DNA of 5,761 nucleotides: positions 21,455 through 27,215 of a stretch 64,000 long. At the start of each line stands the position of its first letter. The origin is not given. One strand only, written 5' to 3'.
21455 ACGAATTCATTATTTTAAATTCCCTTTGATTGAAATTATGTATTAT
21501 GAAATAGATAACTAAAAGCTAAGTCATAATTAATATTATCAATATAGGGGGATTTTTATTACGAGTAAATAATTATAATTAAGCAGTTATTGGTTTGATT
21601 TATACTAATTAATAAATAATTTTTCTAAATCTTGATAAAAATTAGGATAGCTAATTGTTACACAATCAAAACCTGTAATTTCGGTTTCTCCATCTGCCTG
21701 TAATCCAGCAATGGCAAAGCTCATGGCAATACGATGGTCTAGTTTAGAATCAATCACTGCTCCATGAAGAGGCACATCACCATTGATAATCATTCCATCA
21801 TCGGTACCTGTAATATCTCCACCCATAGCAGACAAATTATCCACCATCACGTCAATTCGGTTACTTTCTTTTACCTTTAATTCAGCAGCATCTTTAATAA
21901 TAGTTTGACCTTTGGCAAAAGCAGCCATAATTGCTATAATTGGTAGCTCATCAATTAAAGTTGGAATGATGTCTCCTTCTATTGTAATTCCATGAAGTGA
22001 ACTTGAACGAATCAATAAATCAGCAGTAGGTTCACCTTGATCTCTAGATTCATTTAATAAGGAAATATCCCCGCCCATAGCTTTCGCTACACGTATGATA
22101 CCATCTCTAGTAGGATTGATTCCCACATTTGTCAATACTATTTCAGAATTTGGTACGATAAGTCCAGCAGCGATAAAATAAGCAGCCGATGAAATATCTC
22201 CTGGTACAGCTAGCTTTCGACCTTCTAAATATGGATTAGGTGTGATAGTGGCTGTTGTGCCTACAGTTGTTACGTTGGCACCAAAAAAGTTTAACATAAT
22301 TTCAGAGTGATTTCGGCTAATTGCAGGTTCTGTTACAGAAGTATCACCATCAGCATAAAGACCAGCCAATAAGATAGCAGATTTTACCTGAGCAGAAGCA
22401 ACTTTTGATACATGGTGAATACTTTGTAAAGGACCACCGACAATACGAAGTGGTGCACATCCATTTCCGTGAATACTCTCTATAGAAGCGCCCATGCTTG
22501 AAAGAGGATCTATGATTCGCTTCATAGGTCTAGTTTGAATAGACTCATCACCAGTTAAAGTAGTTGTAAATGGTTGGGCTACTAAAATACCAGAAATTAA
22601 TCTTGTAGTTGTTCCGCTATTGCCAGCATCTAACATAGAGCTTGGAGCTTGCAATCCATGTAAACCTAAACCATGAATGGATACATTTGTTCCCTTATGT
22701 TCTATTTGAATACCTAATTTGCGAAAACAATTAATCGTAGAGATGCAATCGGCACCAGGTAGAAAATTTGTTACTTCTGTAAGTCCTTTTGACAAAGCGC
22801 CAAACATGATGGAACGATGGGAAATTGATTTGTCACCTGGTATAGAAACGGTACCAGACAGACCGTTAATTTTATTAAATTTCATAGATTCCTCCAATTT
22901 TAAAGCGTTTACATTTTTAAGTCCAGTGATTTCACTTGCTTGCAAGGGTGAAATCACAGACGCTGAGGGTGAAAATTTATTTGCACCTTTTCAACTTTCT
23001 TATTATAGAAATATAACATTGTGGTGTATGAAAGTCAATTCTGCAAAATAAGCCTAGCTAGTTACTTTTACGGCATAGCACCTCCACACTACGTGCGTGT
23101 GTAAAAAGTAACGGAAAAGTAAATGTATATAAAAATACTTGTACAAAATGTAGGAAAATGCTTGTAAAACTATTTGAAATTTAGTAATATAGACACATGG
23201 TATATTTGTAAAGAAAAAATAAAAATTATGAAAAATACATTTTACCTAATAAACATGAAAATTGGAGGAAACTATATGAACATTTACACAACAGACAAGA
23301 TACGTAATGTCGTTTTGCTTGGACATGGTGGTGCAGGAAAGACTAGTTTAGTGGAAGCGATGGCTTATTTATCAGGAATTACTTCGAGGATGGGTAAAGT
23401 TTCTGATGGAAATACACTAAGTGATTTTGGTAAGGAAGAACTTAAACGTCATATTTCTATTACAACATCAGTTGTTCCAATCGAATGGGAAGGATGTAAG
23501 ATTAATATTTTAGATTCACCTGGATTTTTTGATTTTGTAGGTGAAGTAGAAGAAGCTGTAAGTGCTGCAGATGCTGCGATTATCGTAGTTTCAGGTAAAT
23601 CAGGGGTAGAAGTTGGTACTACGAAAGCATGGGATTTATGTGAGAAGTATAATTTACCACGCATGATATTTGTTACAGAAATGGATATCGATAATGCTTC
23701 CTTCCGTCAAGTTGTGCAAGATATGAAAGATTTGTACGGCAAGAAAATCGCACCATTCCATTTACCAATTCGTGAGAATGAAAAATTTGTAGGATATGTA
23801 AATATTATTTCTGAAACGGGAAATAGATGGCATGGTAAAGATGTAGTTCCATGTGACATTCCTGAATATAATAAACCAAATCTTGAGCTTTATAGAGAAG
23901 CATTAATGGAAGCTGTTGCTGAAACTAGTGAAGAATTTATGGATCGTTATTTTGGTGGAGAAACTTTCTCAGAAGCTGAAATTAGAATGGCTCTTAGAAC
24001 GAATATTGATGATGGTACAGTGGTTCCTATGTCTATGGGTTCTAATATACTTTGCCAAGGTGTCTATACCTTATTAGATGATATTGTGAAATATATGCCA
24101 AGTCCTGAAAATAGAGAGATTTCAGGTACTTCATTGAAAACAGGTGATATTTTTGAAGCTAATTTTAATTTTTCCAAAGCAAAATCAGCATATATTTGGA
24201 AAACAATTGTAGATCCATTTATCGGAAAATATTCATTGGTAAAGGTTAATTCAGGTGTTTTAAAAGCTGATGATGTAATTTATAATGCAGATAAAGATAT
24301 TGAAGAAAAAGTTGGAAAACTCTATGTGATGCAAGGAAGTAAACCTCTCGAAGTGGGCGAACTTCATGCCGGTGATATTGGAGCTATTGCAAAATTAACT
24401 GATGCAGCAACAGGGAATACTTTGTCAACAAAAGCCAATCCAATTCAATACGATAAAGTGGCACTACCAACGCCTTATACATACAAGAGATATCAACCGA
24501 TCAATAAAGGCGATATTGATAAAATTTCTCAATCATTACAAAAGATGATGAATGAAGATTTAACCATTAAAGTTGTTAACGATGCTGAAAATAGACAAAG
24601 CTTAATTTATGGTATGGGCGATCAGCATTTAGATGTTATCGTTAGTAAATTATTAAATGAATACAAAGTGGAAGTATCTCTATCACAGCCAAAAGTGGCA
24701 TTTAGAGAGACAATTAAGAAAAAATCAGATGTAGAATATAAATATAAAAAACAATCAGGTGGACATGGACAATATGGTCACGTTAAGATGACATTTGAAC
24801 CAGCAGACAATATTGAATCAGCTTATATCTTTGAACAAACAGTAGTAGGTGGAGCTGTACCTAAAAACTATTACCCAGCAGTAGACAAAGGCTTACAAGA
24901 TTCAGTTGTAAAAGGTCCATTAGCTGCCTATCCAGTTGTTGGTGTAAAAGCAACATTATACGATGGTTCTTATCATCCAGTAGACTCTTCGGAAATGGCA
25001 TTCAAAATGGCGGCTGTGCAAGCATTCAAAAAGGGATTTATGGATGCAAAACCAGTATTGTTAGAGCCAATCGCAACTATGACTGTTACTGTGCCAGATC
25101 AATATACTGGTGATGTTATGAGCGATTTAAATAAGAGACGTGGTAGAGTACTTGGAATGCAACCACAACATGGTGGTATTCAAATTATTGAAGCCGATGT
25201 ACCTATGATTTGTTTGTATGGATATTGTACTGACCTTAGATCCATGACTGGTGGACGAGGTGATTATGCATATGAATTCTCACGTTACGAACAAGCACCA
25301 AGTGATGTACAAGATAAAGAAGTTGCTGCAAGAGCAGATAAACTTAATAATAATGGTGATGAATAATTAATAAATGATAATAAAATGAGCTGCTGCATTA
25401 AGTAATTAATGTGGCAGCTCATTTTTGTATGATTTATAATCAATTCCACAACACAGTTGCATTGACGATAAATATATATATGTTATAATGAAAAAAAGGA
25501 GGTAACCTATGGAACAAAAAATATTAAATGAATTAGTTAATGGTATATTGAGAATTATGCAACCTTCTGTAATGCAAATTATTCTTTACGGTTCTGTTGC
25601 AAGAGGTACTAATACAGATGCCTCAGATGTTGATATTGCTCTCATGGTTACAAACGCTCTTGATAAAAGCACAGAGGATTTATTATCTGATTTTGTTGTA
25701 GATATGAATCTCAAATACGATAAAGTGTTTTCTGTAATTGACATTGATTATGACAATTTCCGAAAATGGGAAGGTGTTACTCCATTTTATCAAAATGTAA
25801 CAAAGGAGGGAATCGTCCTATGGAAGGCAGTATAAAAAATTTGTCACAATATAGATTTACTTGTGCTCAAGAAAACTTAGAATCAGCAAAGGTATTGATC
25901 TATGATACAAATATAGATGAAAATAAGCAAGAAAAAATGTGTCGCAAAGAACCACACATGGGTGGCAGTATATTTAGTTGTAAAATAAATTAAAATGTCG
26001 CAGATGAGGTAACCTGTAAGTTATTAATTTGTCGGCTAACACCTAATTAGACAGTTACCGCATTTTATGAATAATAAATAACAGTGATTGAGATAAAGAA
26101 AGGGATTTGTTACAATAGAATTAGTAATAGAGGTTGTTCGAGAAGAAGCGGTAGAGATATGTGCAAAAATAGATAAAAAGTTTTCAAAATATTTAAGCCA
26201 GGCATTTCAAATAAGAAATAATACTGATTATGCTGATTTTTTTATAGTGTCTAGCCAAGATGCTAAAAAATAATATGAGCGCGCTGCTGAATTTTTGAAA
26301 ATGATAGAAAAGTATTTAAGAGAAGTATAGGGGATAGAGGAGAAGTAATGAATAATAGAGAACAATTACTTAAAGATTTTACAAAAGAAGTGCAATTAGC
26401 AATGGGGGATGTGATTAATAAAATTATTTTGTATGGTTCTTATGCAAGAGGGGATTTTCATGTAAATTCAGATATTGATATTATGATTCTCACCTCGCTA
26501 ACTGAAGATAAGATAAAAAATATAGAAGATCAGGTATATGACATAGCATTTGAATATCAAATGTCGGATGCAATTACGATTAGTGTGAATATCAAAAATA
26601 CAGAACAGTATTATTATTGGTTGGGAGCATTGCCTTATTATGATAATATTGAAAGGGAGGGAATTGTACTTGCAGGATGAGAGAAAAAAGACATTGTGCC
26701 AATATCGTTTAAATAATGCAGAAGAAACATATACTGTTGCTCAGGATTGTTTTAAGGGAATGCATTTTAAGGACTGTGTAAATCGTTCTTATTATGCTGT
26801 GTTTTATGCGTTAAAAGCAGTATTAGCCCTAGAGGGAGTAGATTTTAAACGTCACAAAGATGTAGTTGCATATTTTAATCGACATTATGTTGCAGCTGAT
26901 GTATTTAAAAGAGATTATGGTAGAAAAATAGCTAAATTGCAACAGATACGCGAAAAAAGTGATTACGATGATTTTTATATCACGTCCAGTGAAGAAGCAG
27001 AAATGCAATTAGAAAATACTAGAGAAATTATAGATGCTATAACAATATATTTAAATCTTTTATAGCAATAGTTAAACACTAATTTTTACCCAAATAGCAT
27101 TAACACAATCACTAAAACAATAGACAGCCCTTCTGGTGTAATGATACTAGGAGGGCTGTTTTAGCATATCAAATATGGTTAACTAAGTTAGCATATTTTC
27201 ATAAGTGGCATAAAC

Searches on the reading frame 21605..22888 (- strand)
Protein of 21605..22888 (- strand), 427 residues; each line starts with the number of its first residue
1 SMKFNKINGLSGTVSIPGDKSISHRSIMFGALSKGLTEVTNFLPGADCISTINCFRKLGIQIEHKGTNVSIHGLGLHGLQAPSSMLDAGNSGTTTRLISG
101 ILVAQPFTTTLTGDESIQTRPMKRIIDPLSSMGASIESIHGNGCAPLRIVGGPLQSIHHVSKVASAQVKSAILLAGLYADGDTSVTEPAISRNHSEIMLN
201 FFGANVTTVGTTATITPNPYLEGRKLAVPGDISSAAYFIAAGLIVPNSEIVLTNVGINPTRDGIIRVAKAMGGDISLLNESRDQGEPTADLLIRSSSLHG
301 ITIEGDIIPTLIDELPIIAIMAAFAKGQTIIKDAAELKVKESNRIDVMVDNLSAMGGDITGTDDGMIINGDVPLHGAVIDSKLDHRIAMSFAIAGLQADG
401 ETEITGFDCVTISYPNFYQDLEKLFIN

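Call 12: search_protein_families(library=pfam, proteins=[window:21605-22888:-])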
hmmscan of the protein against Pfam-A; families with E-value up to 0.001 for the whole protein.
window:21605-22888:- (427 aa): 1 family
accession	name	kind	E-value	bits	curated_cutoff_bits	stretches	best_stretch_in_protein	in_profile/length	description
PF00275.25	EPSP_synthase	-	7.9e-123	410.7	22.8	1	6-421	3-417/417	EPSP synthase (3-phosphoshikimate 1-carboxyvinyltransferase)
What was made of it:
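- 21605..22888 (-): aroA (EPSP synthase), the gene downstream of copy A. Pfam EPSP_synthase, E 8e-123 (call 12).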

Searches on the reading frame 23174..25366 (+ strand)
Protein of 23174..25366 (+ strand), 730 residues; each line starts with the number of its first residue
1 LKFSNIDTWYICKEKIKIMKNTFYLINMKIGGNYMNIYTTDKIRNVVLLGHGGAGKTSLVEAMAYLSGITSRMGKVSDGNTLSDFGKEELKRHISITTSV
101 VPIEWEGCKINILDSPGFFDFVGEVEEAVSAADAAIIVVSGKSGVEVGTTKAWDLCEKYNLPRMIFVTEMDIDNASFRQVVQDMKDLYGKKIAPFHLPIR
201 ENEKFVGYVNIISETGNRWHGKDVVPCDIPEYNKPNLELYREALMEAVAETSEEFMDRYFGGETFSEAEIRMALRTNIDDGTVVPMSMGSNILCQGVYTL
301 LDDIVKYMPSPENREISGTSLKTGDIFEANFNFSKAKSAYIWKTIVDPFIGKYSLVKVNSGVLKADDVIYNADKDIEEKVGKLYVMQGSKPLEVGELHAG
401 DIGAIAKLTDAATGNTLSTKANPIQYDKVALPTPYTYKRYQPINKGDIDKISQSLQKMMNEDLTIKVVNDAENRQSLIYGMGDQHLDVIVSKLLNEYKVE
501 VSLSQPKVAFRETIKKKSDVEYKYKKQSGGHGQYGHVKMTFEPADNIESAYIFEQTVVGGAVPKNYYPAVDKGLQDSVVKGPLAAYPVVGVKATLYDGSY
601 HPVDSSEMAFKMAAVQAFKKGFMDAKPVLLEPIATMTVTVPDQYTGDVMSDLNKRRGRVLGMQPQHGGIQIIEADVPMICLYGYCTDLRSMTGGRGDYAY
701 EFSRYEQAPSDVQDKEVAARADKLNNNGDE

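Call 12: search_protein_families(library=pfam, proteins=[window:23174-25366:+])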
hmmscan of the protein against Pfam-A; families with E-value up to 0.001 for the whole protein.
window:23174-25366:+ (730 aa): 7 families
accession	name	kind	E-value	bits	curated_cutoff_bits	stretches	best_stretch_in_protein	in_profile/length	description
PF03764.24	EFG_IV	-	3.6e-43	146.6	24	1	506-626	1-121/121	Elongation factor G, domain IV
PF00009.33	GTP_EFTU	-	2.1e-37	129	26.5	1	42-310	2-188/188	Elongation factor Tu GTP binding domain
PF00679.30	EFG_C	-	5.9e-29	100.4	27.9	1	628-715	1-88/89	Elongation factor G C-terminus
PF14492.12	EFG_III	-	1.3e-19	70.4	27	1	432-504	2-74/75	Elongation Factor G, domain III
PF22042.2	EF-G_D2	-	3.7e-12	46.6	27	1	338-419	3-83/84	Elongation factor G domain 2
PF03144.31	GTP_EFTU_D2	-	6.3e-09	36.6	30.3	1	351-417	1-72/73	Elongation factor Tu domain 2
PF16658.11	RF3_C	-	0.00013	22.2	40.1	1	434-521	9-96/132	Class II release factor RF3, C-terminal domain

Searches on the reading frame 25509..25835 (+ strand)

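Call 71: search_protein_families(library=pfam, proteins=[window:25509-25835:+], max_evalue=0.01)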
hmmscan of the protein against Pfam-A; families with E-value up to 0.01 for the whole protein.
window:25509-25835:+ (108 aa): 4 families
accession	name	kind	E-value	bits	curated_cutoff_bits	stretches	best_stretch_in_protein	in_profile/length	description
PF18765.7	Polbeta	-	2.1e-09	37.9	26.9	1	18-105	10-88/93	Polymerase beta, Nucleotidyltransferase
PF01909.29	NTP_transf_2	-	5.1e-07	30.4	21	1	14-53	8-46/93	Nucleotidyltransferase domain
PF22600.2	MTPAP-like_central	-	0.0002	21.9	27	1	7-52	26-68/139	Poly(A) RNA polymerase, mitochondrial-like, central palm domain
PF18000.7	Top6b_C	-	0.0033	18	28.6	1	18-88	8-77/111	Type 2 DNA topoisomerase 6 subunit B C-terminal domain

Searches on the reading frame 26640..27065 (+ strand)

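Call 71: search_protein_families(library=pfam, proteins=[window:26640-27065:+], max_evalue=0.01)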
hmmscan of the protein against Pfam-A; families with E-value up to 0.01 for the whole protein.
window:26640-27065:+ (141 aa): 1 family
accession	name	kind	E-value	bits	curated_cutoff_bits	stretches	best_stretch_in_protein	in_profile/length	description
PF05168.19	HEPN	-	1.4e-20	74.1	22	1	22-134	3-114/117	HEPN domain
